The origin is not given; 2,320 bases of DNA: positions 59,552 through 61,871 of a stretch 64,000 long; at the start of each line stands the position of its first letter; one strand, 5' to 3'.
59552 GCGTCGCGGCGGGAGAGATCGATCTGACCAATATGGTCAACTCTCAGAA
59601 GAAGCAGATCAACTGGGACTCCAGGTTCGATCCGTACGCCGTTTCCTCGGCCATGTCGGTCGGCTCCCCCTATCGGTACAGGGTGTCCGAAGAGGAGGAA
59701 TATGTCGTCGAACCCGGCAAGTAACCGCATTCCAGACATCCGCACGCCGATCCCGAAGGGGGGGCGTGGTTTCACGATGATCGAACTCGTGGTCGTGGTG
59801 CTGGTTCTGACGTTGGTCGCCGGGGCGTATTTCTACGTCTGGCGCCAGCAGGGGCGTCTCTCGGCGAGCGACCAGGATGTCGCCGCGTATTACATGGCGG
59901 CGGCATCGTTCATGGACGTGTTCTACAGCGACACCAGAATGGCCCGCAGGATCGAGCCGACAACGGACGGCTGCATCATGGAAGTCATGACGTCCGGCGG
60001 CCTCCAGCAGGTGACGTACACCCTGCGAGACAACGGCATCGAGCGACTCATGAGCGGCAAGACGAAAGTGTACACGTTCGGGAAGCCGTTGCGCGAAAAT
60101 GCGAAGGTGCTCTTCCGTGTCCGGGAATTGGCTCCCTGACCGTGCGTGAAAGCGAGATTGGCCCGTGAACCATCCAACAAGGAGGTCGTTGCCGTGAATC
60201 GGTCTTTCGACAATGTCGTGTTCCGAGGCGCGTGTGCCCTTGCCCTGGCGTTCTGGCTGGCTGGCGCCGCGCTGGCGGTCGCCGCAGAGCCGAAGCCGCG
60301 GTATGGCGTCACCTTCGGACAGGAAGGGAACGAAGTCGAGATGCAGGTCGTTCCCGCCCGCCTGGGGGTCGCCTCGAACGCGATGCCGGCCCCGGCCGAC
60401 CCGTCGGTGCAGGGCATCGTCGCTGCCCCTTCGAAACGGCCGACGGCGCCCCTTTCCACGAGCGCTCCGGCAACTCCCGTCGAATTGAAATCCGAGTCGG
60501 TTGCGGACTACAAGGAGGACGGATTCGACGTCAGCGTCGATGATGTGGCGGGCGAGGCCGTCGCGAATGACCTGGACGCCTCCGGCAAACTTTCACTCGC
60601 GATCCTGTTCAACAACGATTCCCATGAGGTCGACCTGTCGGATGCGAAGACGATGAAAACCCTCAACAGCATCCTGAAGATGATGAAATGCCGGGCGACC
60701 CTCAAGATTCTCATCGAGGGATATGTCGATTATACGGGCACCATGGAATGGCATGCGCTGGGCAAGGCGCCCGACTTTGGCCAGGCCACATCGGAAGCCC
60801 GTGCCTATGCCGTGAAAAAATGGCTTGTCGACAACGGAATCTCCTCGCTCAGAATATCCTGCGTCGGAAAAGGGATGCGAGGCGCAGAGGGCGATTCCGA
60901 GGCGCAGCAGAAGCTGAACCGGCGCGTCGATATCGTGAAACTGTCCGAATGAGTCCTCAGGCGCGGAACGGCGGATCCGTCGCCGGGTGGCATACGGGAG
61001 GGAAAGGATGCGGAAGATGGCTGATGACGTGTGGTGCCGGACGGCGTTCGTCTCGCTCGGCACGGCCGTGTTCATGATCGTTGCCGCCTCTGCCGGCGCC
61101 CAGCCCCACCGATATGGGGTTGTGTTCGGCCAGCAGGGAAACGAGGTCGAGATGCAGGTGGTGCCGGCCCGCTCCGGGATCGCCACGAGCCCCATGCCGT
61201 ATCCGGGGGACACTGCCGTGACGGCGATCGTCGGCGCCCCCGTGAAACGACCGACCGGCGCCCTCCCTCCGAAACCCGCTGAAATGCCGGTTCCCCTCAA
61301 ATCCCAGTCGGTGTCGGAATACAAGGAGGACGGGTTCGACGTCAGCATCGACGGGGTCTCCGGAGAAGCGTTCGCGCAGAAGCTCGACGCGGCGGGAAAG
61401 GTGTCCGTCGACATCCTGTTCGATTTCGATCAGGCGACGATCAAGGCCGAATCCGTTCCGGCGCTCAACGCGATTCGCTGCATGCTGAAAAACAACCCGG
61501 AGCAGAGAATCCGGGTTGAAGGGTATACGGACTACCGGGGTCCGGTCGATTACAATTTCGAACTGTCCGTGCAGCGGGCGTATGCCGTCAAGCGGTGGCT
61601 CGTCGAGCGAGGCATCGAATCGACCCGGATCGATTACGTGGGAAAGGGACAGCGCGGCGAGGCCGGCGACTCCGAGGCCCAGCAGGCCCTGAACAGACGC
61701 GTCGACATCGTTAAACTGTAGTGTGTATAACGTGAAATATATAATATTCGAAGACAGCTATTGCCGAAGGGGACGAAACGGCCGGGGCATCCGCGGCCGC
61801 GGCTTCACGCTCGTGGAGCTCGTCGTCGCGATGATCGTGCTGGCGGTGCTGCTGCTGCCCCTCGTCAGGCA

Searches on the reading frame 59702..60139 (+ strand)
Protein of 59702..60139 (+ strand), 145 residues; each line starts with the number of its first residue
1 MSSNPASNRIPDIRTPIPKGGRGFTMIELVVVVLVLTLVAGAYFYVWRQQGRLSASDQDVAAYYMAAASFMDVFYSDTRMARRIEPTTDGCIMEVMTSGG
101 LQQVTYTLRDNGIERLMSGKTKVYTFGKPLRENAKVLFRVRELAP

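Call 27: search_protein_families(library=pfam, proteins=[window:59702-60139:+], max_evalue=0.0001)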
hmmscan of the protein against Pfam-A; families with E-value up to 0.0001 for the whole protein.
window:59702-60139:+ (145 aa): 1 family
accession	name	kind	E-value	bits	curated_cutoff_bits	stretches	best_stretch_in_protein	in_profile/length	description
PF07963.17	N_methyl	-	2.6e-05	24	21.2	1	22-42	5-25/27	Prokaryotic N-terminal methylation motif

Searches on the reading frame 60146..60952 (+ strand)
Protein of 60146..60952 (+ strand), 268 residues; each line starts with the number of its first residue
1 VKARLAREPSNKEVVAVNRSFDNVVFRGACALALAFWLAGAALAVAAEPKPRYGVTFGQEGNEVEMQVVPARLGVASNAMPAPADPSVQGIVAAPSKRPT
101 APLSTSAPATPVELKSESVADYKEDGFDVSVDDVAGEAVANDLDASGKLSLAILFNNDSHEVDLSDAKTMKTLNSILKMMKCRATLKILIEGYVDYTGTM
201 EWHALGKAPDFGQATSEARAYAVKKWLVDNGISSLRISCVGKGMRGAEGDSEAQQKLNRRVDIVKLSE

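Call 27: search_protein_families(library=pfam, proteins=[window:60146-60952:+], max_evalue=0.0001)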
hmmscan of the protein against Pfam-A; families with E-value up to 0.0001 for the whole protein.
window:60146-60952:+ (268 aa): 1 family
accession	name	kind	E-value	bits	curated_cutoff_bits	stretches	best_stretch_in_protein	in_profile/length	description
PF00691.25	OmpA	-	7.4e-10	39.5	27.2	1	155-245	2-82/98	OmpA family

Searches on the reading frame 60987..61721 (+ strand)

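Call 27: search_protein_families(library=pfam, proteins=[window:60987-61721:+], max_evalue=0.0001)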
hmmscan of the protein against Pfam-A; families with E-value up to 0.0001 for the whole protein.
window:60987-61721:+ (244 aa): 1 family
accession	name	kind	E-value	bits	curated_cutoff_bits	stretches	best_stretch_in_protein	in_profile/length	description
PF00691.25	OmpA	-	1.7e-17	64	27.2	1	144-232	1-91/98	OmpA family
